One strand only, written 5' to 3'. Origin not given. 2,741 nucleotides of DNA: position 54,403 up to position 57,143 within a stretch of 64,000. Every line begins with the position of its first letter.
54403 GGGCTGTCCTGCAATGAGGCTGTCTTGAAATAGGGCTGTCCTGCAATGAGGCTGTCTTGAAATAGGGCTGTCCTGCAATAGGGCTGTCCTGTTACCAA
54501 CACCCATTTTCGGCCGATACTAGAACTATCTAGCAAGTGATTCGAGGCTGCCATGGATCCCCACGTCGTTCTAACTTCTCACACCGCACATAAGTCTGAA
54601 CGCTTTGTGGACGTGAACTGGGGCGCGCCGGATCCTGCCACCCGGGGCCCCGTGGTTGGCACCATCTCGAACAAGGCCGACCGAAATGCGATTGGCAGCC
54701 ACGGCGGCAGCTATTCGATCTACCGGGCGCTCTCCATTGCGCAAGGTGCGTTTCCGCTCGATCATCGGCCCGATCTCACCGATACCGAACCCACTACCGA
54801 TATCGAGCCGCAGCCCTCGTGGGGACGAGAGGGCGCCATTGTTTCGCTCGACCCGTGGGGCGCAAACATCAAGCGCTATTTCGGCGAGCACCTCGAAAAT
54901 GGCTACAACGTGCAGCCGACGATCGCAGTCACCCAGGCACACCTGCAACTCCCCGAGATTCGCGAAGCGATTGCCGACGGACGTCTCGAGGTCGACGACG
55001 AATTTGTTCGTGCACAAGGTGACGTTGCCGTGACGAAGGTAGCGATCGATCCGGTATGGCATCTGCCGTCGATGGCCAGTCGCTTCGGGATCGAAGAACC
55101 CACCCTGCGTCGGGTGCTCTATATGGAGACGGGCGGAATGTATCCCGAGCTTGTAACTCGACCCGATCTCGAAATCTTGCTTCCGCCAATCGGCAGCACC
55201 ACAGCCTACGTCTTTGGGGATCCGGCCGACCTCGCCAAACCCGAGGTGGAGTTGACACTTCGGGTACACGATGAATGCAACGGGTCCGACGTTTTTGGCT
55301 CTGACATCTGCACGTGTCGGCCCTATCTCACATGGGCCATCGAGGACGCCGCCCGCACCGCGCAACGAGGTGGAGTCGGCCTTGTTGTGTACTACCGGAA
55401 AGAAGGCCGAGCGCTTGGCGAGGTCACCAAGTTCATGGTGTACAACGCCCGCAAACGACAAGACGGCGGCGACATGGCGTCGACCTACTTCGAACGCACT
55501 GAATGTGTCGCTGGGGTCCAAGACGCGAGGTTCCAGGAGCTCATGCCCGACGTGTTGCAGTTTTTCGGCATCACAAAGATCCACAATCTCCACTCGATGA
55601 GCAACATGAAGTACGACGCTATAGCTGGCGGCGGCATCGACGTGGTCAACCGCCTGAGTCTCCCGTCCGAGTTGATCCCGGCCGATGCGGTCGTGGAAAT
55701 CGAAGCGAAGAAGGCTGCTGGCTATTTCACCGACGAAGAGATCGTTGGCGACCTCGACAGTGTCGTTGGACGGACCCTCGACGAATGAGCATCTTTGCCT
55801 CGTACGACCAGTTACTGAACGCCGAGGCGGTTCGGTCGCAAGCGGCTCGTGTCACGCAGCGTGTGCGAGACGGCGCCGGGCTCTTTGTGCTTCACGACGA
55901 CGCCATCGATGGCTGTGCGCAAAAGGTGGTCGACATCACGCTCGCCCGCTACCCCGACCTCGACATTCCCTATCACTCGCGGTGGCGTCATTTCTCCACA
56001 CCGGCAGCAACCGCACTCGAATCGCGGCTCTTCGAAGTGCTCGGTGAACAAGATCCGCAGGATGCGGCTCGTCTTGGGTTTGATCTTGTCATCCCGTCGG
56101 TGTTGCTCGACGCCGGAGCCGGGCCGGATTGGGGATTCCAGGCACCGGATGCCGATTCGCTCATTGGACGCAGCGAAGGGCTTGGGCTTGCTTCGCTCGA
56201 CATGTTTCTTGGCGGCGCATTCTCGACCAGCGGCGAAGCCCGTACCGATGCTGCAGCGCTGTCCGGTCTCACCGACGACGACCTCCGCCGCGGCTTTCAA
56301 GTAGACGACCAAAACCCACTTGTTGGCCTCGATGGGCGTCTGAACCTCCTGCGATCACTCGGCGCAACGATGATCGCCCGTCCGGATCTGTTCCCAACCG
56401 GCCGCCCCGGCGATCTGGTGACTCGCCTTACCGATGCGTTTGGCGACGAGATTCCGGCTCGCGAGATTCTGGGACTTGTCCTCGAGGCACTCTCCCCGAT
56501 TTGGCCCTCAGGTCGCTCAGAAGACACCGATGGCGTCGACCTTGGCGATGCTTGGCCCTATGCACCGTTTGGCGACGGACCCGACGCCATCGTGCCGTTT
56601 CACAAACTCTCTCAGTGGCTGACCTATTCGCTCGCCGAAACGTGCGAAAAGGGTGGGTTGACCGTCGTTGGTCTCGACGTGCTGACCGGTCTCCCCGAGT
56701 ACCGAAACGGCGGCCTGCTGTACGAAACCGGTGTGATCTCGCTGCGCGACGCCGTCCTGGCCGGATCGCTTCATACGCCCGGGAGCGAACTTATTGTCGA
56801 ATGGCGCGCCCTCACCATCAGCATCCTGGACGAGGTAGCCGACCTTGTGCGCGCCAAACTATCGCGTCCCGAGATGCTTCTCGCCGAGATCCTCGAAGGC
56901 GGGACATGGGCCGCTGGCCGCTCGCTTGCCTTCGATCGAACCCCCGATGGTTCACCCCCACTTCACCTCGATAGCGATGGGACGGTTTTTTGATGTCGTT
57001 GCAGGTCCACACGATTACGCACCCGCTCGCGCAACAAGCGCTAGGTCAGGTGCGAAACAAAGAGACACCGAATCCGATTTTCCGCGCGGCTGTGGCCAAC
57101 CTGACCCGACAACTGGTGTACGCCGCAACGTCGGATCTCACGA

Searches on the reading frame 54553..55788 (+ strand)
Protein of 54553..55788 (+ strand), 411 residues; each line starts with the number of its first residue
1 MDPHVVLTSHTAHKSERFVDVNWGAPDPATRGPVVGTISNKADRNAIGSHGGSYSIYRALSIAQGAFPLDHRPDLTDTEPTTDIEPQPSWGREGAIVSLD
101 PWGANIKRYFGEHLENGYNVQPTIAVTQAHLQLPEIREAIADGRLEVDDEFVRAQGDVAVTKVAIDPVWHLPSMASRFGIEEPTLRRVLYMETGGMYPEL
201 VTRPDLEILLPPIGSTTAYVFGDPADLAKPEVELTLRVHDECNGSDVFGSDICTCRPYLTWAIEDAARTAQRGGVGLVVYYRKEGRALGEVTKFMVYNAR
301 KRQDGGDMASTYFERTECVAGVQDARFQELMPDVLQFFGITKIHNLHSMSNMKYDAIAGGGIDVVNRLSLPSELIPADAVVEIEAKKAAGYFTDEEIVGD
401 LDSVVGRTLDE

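Call 51: search_protein_families(library=pfam, proteins=[window:54553-55788:+], max_evalue=0.01)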
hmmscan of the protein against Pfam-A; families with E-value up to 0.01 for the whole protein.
window:54553-55788:+ (411 aa): 2 families
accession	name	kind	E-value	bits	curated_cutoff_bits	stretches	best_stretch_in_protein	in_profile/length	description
PF12471.13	GTP_CH_N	-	2.1e-74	249.9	25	1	4-190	2-191/193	GTP cyclohydrolase N terminal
PF00925.25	GTP_cyclohydro2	-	1.8e-14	54.1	23.3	1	217-368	30-164/165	GTP cyclohydrolase II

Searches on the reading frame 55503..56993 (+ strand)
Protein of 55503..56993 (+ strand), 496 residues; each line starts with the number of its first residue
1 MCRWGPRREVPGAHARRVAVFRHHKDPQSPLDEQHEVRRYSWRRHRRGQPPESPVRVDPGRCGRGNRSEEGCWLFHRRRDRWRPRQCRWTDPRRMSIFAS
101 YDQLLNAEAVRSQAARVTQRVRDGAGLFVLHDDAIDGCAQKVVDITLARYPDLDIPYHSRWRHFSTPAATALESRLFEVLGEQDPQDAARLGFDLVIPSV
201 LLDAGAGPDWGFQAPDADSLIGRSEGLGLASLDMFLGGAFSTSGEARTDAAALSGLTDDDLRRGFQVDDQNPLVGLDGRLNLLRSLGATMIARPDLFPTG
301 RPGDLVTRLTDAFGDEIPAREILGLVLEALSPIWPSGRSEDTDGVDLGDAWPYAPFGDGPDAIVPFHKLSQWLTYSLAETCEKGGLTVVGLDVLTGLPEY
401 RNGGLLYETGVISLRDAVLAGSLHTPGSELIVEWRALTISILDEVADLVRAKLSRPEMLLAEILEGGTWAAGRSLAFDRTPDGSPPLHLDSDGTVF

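Call 51: search_protein_families(library=pfam, proteins=[window:55503-56993:+], max_evalue=0.01)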
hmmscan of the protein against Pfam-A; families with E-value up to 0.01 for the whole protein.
window:55503-56993:+ (496 aa): 1 family
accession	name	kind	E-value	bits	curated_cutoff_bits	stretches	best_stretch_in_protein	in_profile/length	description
PF07958.16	DUF1688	-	6.6e-120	401.1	25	1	104-496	2-420/420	Protein of unknown function (DUF1688)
